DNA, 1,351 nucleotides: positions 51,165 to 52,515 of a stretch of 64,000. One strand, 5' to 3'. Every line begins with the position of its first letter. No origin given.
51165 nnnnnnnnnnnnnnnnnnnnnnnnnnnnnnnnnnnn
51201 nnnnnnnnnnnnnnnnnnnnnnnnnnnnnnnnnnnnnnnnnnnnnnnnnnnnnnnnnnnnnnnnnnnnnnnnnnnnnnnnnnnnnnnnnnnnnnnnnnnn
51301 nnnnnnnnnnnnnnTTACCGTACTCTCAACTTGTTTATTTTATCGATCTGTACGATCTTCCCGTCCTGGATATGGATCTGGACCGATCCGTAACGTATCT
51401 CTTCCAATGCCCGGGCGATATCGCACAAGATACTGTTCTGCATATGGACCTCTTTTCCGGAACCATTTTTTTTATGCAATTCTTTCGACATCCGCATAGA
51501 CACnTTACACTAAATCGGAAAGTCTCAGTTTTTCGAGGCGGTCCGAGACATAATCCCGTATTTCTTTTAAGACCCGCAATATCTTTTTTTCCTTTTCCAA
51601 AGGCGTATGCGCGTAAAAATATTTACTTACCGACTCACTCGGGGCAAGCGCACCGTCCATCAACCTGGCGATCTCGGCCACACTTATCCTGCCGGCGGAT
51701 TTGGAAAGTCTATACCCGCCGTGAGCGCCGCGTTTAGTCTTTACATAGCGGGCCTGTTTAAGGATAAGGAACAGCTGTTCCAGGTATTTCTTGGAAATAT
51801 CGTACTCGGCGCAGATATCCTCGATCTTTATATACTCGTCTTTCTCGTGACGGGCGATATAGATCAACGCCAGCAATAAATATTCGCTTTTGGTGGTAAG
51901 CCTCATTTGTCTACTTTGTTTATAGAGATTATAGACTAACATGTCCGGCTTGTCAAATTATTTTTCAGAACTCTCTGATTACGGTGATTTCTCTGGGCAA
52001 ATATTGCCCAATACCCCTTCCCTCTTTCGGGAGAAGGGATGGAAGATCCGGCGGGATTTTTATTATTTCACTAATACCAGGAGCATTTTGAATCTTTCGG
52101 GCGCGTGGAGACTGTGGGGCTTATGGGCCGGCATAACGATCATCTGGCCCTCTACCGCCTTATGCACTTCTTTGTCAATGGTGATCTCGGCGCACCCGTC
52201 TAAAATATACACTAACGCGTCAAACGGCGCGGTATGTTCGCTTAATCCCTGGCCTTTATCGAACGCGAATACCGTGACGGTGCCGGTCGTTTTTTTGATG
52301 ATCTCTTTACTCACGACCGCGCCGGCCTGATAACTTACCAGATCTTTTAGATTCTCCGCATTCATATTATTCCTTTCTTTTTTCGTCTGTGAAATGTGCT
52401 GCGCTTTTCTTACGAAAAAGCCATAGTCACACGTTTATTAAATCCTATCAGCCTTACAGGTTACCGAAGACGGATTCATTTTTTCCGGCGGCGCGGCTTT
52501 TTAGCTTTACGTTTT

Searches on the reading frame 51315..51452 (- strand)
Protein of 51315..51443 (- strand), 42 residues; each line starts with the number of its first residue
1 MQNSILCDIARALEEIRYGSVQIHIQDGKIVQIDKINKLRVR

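Call 38: search_solved_structures(query=window:51315-51443:-, max_evalue=1, show_alignments=2)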
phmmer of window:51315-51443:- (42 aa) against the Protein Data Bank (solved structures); distinct sequences matched with E-value up to 1: 0.

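Call 74: find_related_loci(query=A5, collection=metagenome_contigs, flank=2500)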
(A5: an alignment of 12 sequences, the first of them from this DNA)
Query A5 (45 aa) in metagenome_contigs; peptide patterns used: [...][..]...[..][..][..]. (x = any residue, [..] = any of these).
600 stretches matched a pattern (row limit reached: there are more); 447 encode a relative of the query (tblastn E <= 1e-3); the best 80 are kept; 80 distinct loci.
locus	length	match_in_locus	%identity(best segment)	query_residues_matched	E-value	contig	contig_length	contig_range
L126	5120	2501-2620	70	6-45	1e-16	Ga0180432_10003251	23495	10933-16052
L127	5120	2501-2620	70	6-45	1e-16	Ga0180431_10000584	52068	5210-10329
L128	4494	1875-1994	68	6-45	6e-15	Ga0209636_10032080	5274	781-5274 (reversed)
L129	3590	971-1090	65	6-45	5e-14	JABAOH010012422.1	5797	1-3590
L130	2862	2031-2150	65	6-45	5e-14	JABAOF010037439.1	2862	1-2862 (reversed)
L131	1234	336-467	57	2-45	6e-13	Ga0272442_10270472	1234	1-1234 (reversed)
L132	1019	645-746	62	11-44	1e-11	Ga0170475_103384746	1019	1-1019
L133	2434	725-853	56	2-44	2e-11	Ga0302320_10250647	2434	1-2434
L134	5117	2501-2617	49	7-45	1e-10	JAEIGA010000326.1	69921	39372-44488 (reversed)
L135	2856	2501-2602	59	12-45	1e-9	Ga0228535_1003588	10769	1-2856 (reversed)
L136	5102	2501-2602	59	12-45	1e-9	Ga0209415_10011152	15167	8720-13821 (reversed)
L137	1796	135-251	49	6-44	1e-9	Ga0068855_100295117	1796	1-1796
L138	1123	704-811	58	9-44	2e-9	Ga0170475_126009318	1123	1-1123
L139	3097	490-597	47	9-44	3e-9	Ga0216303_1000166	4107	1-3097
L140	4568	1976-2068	61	15-45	2e-9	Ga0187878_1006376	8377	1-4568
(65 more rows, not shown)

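Call 99: search_protein_families(library=pfam, alignment_id=A7, max_evalue=0.00001)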
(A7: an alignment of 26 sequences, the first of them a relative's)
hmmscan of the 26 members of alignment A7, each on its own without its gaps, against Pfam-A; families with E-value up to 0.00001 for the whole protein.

A. member 1, L128:2304-3134:+ (277 aa): 1 family
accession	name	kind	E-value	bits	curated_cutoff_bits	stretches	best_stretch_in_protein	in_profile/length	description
PF01925.25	TauE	-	1.6e-27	97.1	32.6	2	95-268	56-235/237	Sulfite exporter TauE/SafE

B. families by the number of members that match (of 26 scanned): 16 families
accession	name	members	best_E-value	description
PF04055.27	Radical_SAM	7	7.5e-21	Radical SAM superfamily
PF02773.21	S-AdoMet_synt_C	4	1.2e-70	S-adenosylmethionine synthetase, C-terminal domain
PF02772.21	S-AdoMet_synt_M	4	2.9e-49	S-adenosylmethionine synthetase, central domain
PF00438.25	S-AdoMet_synt_N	4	6.1e-42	S-adenosylmethionine synthetase, N-terminal domain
PF13379.11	NMT1_2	4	2.1e-35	NMT1-like family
PF09084.16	NMT1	4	1e-20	NMT1/THI5 like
PF12974.12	Phosphonate-bd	4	6.2e-12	ABC transporter, phosphonate, periplasmic substrate-binding protein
PF01925.25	TauE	3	1.3e-31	Sulfite exporter TauE/SafE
PF01507.26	PAPS_reduct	1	7.6e-58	Phosphoadenosine phosphosulfate reductase domain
PF01077.27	NIR_SIR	1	2e-45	Nitrite and sulphite reductase 4Fe-4S domain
PF03460.22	NIR_SIR_ferr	1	4.1e-39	Nitrite/Sulfite reductase ferredoxin-like half domain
PF13531.11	SBP_bac_11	1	8.1e-39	Bacterial extracellular solute-binding protein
PF01547.30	SBP_bac_1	1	6.2e-14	Bacterial extracellular solute-binding protein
PF07596.16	SBP_bac_10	1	1.8e-10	Protein of unknown function (DUF1559)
PF07963.17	N_methyl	1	3.9e-10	Prokaryotic N-terminal methylation motif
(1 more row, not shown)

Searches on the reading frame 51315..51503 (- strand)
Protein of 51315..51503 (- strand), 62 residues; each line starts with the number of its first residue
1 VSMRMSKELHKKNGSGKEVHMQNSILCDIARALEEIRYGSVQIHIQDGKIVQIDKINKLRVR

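Call 8: search_protein_families(library=pfam, proteins=[window:51315-51503:-], max_evalue=0.01)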
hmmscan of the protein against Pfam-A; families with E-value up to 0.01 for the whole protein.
window:51315-51503:- (62 aa): 1 family
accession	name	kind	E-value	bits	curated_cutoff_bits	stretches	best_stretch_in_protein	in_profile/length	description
PF10055.14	DUF2292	-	4e-14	52.4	22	1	28-60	4-36/37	Uncharacterized small protein (DUF2292)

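Call 41: find_homologous_proteins(query=window:51315-51503:-)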
Query window:51315-51503:- (62 aa): 26 proteins with E <= 0.001 among 28 candidates.
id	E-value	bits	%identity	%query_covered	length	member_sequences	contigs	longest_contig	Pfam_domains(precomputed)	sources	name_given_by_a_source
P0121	2.1e-29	117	100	94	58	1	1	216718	PF10055.15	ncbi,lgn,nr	ncbi:MAG: YezD family protein [Candidatus Omnitrophica bacterium]|nr:YezD family protein [Candidatus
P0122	3.4e-14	70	71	84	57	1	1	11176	PF10055.15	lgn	-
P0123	2.3e-13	67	61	97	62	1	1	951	PF10055.15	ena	-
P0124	3.4e-12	63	56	94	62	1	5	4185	PF10055.15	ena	-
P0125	4.6e-12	63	58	97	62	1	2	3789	PF10055.15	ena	-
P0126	5.8e-12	63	63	82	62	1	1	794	PF10055.15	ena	-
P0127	1.2e-11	62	66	66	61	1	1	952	PF10055.15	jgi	-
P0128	1.3e-11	61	56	97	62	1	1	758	PF10055.15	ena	-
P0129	2.8e-11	60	63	79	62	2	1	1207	PF10055.15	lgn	-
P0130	6.1e-11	59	55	100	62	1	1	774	PF10055.15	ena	-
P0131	6.2e-11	59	67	69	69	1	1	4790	PF10055.15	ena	-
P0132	6.6e-11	59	61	82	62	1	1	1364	PF10055.15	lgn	-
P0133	7.1e-11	59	65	74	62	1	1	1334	PF10055.15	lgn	-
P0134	8.7e-11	59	79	63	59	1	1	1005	PF10055.15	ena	-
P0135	1.5e-10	58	56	95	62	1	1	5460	PF10055.15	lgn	-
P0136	2.0e-10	58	65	65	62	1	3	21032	PF10055.15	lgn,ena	-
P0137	3.1e-10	57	57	85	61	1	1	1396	PF10055.15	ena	-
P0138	4.4e-10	57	57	90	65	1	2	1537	PF10055.15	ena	-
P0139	6.5e-10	56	77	63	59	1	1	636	PF10055.15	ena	-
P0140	7.0e-10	56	67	68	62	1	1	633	PF10055.15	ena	-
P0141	1.0e-9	56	68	65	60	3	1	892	PF10055.15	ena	-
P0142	2.8e-9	54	71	66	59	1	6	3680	PF10055.15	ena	-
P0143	1.6e-5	42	67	58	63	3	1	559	PF10055.15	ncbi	-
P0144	1.6e-5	42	67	58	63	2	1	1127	PF10055.15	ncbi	-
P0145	8.3e-4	37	64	58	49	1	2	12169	PF10055.15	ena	-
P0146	9.8e-4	37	64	58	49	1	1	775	PF10055.15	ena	-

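Call 48: predict_structure(alignment_id=A2)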
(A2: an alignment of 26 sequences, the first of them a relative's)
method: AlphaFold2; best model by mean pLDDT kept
length: 58 residues; sequences in the alignment: 26
mean_pLDDT: 71.2   pTM: 0.42
mean pLDDT of the five models: 71.2, 68.9, 68.9, 65.2, 64.5
residues with pLDDT >= 90: 3; 70-90: 36; 50-70: 5; < 50: 14
segments of 3 or more residues with pLDDT < 50: 1-14
pLDDT, mean of each block of 10 residues (from residue 1): 37 57 85 85 87 77
secondary structure, 60 per line:
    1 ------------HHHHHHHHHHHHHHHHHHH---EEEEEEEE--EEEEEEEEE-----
elements in order: H13-31 E35-42 E45-53

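Call 52: fold_search(model_id=the predicted structure, library=pdb)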
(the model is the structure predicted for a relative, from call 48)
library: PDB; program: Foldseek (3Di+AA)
matches with E <= 10: 68; with E <= 0.001: 0
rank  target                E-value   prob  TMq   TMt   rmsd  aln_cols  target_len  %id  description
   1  6tmh_e                1.2e+00  0.16  0.32  0.29  11.0        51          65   10  Cryo-EM structure of Toxoplasma gondii mitochondrial ATP synthase dimer, OSCP/F1/c-ring model (released 2020-12-16)
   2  2mru_MODEL_1_A        1.6e+00  0.14  0.30  0.33   4.2        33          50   27  Structure of truncated EcMazE-DNA complex (released 2015-02-04)
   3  1yfb_A                1.7e+00  0.14  0.30  0.32   4.5        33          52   21  The solution structure of the N-domain of the transcription factor abrB (released 2005-04-12)
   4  7xi6_A                1.7e+00  0.05  0.22  0.22   5.2        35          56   26  Crystal structure of C56 from pSSVi (released 2023-04-19)
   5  1a3x_A                2.4e+00  0.13  0.30  0.06   6.7        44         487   14  PYRUVATE KINASE FROM SACCHAROMYCES CEREVISIAE COMPLEXED WITH PG, MN2+ AND K+ (released 1998-05-27)
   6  3dlc                  3.8e+00  0.11  0.41  0.17   4.5        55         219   22  Crystal structure of a putative s-adenosyl-l-methionine-dependent methyltransferase (mmp1179) from methanococcus maripal (released 2008-08-26)
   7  2mrn_MODEL_1_A        3.8e+00  0.08  0.30  0.27   4.4        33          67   27  Structure of truncated EcMazE (released 2015-02-04)
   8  9k9u_C                3.8e+00  0.07  0.34  0.08   5.5        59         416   17  MPXV DNA polymerase complex in editing state 1 (released 2025-02-26)
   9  2xss_A                4.6e+00  0.09  0.34  0.17   6.0        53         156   11  Crystal structure of GAFb from the human phosphodiesterase 5 (released 2011-05-18)
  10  1mvf_D                4.6e+00  0.06  0.27  0.31   3.9        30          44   27  MazE addiction antidote (released 2003-06-10)
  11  1mtp_B                4.9e+00  0.11  0.31  0.46   4.5        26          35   12  The X-ray crystal structure of a serpin from a thermophilic prokaryote (released 2003-04-15)
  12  9ngu_Aj               4.9e+00  0.06  0.24  0.21   8.4        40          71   20  In situ cryo-EM structure of outer membrane cap (OMC) of the Legionella Dot/Icm T4SS machine (released 2025-09-17)
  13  4bts_AC               5.3e+00  0.08  0.36  0.14   5.7        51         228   12  THE CRYSTAL STRUCTURE OF THE EUKARYOTIC 40S RIBOSOMAL SUBUNIT IN COMPLEX WITH EIF1 AND EIF1A (released 2013-07-17)
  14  9n6h_K                5.3e+00  0.08  0.38  0.04  16.1        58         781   14  2.54 A S.cerevisiae Chd1[L886G/L889G/L891G]-nucleosome 1:1 complex (released 2025-06-11)
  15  1tzf                  5.3e+00  0.03  0.21  0.06  16.1        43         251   16  X-ray Crystal Structure of alpha-D-glucose-1-phosphate cytidylyltransferase from Salmonella typhi (released 2004-09-07)
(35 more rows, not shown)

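Call 100: search_protein_representatives(alignment_id=A2)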
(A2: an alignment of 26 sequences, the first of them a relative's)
Query: 26 sequences, 62 profile positions. Proteins with E-value up to 0.001 (for the whole library): 3096; up to 1e-10: 189; up to 1e-30: 0. The best 150 are listed.
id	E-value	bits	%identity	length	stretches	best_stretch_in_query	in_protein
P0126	5.1e-26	106.5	-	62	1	1-62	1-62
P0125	4.0e-25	103.7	-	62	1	1-62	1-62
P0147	6.6e-19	83.8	-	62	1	1-62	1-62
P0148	2.1e-18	82.1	-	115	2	22-61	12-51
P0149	3.2e-18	81.6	-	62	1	10-61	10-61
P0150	5.3e-18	80.9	-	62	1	8-62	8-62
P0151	3.3e-17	78.3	-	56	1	16-62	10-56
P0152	9.7e-17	76.8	-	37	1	26-62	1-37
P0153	3.3e-16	75.1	-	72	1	10-61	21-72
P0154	5.5e-16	74.4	-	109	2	27-61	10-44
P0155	1.4e-15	73.1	-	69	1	14-62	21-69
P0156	1.9e-15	72.7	-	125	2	8-61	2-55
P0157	2.3e-15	72.4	-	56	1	20-61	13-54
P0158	2.5e-15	72.3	-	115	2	28-61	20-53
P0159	3.5e-15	71.8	-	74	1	11-61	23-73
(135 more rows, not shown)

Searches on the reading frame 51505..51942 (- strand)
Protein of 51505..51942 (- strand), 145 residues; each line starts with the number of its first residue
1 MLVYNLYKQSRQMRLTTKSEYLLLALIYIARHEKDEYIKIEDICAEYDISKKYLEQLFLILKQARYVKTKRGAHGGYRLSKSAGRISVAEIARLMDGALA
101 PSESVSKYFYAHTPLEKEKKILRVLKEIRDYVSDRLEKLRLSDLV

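Call 8: search_protein_families(library=pfam, proteins=[window:51505-51942:-], max_evalue=0.01)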
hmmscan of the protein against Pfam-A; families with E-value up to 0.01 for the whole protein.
window:51505-51942:- (145 aa): 3 families
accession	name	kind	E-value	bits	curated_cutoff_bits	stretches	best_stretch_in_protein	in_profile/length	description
PF02082.26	Rrf2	-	1.7e-29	103.1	30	1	15-145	1-130/132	Iron-dependent Transcriptional regulator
PF03444.21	HrcA_DNA-bdg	-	7.4e-05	22.8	21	1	15-83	2-69/79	Winged helix-turn-helix transcription repressor, HrcA DNA-binding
PF20306.3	Sp-DndD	-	0.00015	22.3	27.2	1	40-70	6-36/51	Small protein found in certain Dnd DNA modification systems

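Call 12: find_encoding_contigs(protein=window:51505-51942:-, flank=5000, max_places=10)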
Protein window:51505-51942:- (145 aa): no gene with exactly this product is on record in the collection.

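Call 13: find_homologous_proteins(query=window:51505-51942:-)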
Query window:51505-51942:- (145 aa): 1757 proteins with E <= 0.001 among 1817 candidates; the best 120 are listed.
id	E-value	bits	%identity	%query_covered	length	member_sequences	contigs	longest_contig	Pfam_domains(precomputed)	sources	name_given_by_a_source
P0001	2.5e-76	272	100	92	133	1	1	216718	PF02082.27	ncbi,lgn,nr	ncbi:MAG: Rrf2 family transcriptional regulator [Candidatus Omnitrophica bacterium]|nr:Rrf2 family t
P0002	5.6e-73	261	96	92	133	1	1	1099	PF02082.27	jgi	jgi:Rrf2 family cysteine metabolism transcriptional repressor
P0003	1.3e-72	260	95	92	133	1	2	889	PF02082.27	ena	-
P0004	2.0e-67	243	88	92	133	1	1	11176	PF02082.27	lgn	-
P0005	2.3e-65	237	84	92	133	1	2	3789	PF02082.27,PF20306.4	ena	-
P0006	1.1e-63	231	75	100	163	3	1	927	PF02082.27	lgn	-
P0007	1.5e-63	231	84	92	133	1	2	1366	PF02082.27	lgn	-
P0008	2.0e-63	230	80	92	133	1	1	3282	PF02082.27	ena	-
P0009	6.5e-63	229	80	92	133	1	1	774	PF02082.27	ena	-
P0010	1.5e-62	227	79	92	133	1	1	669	PF02082.27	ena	-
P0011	5.6e-62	226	82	92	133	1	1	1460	PF02082.27,PF03444.22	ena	-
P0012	6.0e-62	225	80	92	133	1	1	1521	PF02082.27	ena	-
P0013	8.6e-61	222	74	92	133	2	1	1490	PF02082.27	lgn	-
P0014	8.7e-61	222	78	92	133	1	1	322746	PF02082.27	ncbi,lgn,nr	ncbi:MAG: Rrf2 family transcriptional regulator [Candidatus Omnitrophica bacterium]|nr:Rrf2 family t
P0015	1.6e-60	221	78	92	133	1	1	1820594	PF02082.27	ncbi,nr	ncbi:MAG: Rrf2 family transcriptional regulator [Candidatus Omnitrophota bacterium]|nr:MAG: Rrf2 fam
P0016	1.6e-60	221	79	92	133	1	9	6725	PF02082.27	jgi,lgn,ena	-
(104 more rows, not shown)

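Call 14: find_encoding_contigs(protein=P0004, flank=4000, max_places=3)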
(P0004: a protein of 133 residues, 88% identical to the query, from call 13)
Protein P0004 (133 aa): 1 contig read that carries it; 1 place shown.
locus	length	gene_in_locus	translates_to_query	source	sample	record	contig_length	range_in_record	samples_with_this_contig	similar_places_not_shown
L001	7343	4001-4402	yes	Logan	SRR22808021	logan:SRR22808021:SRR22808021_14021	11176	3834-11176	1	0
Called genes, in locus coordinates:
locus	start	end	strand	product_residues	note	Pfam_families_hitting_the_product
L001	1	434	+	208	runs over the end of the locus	PF19027:DUF5752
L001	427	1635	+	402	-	PF21269:TreT_GT1, PF20706:GT4-conflict (weak), PF00534:Glycos_transf_1, PF13692:Glyco_trans_1_4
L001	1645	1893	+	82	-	PF04359:DUF493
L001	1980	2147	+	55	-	PF01165:Ribosomal_S21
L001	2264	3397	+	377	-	PF01028:Topoisom_I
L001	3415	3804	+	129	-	-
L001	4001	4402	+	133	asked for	PF02082:Rrf2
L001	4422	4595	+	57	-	PF10055:DUF2292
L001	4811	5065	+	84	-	-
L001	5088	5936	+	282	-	PF01925:TauE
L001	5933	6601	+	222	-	PF10677:DUF2490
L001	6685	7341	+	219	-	?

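Call 15: find_encoding_contigs(protein=P0005, flank=4000, max_places=3)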
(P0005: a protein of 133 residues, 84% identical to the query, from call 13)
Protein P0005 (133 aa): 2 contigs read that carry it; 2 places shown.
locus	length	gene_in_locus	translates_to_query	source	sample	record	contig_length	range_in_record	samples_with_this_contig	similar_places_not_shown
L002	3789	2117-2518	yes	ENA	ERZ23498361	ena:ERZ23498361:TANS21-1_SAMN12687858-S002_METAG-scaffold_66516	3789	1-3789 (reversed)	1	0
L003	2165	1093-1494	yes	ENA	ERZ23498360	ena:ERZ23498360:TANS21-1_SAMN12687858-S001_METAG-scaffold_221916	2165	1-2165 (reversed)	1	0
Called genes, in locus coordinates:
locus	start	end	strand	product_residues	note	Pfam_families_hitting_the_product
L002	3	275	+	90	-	?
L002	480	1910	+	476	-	PF07676:PD40 (faint), PF26549:Tricorn_N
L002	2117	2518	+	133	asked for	PF02082:Rrf2, PF20306:Sp-DndD (weak)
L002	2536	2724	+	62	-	PF10055:DUF2292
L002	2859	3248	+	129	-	-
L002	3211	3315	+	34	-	-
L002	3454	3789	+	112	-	?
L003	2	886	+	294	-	?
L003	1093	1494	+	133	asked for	PF02082:Rrf2, PF20306:Sp-DndD (weak)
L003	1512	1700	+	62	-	PF10055:DUF2292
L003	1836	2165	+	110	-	?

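Call 16: find_encoding_contigs(protein=P0014, flank=4000, max_places=3)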
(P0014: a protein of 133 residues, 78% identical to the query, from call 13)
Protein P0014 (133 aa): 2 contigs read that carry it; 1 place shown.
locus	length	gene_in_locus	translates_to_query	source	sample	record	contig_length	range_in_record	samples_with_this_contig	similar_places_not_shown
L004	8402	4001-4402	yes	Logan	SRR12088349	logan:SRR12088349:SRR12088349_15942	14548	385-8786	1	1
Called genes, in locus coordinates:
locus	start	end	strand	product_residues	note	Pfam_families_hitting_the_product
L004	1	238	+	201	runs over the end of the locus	PF07963:N_methyl, PF22434:PilW_C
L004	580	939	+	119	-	PF03692:CxxCxxCC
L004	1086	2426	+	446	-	PF00270:DEAD, PF04851:ResIII, PF00271:Helicase_C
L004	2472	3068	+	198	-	PF02545:Maf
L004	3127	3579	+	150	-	PF00571:CBS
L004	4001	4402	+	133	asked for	PF02082:Rrf2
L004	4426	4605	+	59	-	PF10055:DUF2292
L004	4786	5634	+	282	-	PF01925:TauE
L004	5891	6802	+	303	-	PF05552:MS_channel_1st_1, PF00924:MS_channel_2nd, PF21082:MS_channel_3rd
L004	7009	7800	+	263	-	PF22435:MRM3-like_sub_bind, PF08032:SpoU_sub_bind (weak), PF00588:SpoU_methylase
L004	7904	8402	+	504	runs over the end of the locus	PF02511:Thy1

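Call 17: find_encoding_contigs(protein=P0015, flank=4000, max_places=3)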
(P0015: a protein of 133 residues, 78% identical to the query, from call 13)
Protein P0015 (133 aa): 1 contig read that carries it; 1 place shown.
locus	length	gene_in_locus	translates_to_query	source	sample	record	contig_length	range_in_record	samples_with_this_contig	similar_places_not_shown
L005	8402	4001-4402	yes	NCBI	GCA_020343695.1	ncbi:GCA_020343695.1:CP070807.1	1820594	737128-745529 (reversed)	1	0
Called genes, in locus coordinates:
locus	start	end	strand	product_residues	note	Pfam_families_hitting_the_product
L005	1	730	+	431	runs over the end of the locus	PF02310:B12-binding, PF04055:Radical_SAM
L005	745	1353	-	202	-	PF02245:Pur_DNA_glyco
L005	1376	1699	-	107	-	-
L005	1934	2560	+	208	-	-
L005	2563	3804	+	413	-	PF00753:Lactamase_B, PF00581:Rhodanese, PF11127:YgaP-like_TM (weak)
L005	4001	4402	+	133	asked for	PF02082:Rrf2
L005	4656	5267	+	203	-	PF00208:ELFV_dehydrog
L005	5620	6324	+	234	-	PF01590:GAF, PF13185:GAF_2, PF13492:GAF_3, PF03861:ANTAR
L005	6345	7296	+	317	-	-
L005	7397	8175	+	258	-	PF13145:Rotamase_2 (faint)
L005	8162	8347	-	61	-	PF12797:Fer4_2, PF12838:Fer4_7 (faint), PF00037:Fer4 (weak), PF12837:Fer4_6 (weak), PF13459:Fer4_15 (weak), PF14697:Fer4_21 (weak), PF13370:Fer4_13 (weak)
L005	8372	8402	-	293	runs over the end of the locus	PF02775:TPP_enzyme_C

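Call 31: search_protein_families(library=pfam, alignment_id=A1, max_evalue=0.00001)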
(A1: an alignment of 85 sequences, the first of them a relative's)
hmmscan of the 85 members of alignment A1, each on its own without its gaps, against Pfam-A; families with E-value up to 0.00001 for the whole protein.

A. member 1, L001:5088-5933:+ (282 aa): 1 family
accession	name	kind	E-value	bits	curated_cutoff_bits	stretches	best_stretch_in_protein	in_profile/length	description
PF01925.25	TauE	-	2.4e-32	113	32.6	2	95-272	52-235/237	Sulfite exporter TauE/SafE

B. families by the number of members that match (of 85 scanned): 63 families (the first 25 are shown)
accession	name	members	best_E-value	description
PF00291.31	PALP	10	2.7e-78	Pyridoxal-phosphate dependent enzyme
PF07396.17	Porin_O_P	9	2.2e-44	Phosphate-selective porin O and P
PF00142.24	Fer4_NifH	4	9.6e-56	4Fe-4S iron sulfur cluster binding proteins, NifH/frxC family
PF01925.25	TauE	4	1.5e-43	Sulfite exporter TauE/SafE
PF09084.16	NMT1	4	7.2e-22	NMT1/THI5 like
PF14478.12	DUF4430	4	1.8e-13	Domain of unknown function (DUF4430)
PF01656.29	CbiA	4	1.9e-10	CobQ/CobB/MinD/ParA nucleotide binding domain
PF10609.15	ParA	4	2.2e-10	NUBPL iron-transfer P-loop NTPase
PF01507.26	PAPS_reduct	3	7.9e-57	Phosphoadenosine phosphosulfate reductase domain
PF13379.11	NMT1_2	3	7.1e-31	NMT1-like family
PF02579.22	Nitro_FeMo-Co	3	1.5e-20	Dinitrogenase iron-molybdenum cofactor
PF13614.12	AAA_31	3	6.1e-09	AAA domain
PF01053.26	Cys_Met_Meta_PP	2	3e-131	Cys/Met metabolism PLP-dependent enzyme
PF01747.23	ATP-sulfurylase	2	3e-100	ATP-sulfurylase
PF01625.27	PMSR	2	1.2e-60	Peptide methionine sulfoxide reductase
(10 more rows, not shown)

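Call 90: find_encoding_contigs(protein=P0002, flank=3000, max_places=2)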
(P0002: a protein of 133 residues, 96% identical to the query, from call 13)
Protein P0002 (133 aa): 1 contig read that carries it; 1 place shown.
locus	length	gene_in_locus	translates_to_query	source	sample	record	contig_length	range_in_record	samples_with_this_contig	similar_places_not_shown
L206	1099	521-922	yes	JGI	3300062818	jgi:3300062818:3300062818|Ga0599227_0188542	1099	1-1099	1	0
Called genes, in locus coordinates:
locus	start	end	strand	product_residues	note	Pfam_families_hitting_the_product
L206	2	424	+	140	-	?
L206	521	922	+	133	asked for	PF02082:Rrf2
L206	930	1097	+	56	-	?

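Call 91: find_encoding_contigs(protein=P0003, flank=3000, max_places=2)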
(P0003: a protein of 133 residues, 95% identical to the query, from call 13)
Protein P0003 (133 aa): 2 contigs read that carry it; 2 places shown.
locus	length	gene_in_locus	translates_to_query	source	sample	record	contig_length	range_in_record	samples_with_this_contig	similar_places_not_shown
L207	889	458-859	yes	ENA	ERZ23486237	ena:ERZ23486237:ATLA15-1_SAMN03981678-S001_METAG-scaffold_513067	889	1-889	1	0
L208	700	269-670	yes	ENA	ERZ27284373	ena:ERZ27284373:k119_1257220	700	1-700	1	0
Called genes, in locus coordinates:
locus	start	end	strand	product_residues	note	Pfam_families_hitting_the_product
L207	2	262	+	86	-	?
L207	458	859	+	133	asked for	PF02082:Rrf2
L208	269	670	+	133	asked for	PF02082:Rrf2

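Call 92: find_encoding_contigs(protein=P0016, flank=3000, max_places=3)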
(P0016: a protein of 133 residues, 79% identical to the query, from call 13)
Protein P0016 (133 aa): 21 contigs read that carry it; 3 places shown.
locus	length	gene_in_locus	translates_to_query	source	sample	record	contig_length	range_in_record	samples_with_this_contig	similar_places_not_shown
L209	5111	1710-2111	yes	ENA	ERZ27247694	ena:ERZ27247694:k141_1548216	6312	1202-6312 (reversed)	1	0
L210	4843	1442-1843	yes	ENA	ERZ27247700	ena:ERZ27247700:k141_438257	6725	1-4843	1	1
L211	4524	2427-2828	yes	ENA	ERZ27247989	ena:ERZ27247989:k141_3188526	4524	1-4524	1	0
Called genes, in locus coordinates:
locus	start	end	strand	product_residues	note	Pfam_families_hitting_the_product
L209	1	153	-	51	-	?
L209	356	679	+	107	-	-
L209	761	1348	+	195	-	-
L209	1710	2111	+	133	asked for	PF02082:Rrf2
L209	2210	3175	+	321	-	PF12849:PBP_like_2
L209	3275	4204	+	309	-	PF00528:BPD_transp_1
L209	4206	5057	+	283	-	PF00528:BPD_transp_1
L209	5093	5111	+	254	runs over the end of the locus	PF13175:AAA_15 (weak), PF00005:ABC_tran, PF13304:AAA_21 (faint)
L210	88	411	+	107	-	-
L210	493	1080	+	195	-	-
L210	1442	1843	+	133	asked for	PF02082:Rrf2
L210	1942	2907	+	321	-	PF12849:PBP_like_2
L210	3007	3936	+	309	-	PF00528:BPD_transp_1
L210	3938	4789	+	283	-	PF00528:BPD_transp_1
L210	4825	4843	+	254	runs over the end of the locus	PF13175:AAA_15 (weak), PF00005:ABC_tran, PF13304:AAA_21 (faint)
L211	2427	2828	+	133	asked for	PF02082:Rrf2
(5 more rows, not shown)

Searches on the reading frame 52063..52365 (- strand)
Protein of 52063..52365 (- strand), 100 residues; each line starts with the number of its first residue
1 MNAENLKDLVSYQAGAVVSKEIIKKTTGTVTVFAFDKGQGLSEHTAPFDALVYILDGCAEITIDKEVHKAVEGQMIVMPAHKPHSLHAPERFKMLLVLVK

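Call 8: search_protein_families(library=pfam, proteins=[window:52063-52365:-], max_evalue=0.01)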
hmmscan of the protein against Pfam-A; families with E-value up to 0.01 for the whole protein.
window:52063-52365:- (100 aa): 2 families
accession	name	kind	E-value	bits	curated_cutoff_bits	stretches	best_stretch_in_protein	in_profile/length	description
PF07883.17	Cupin_2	-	4.7e-09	36.3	27.2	1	33-97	3-69/70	Cupin domain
PF02311.25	AraC_binding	-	8.5e-06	26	21.1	1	37-90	12-65/135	AraC-like ligand binding domain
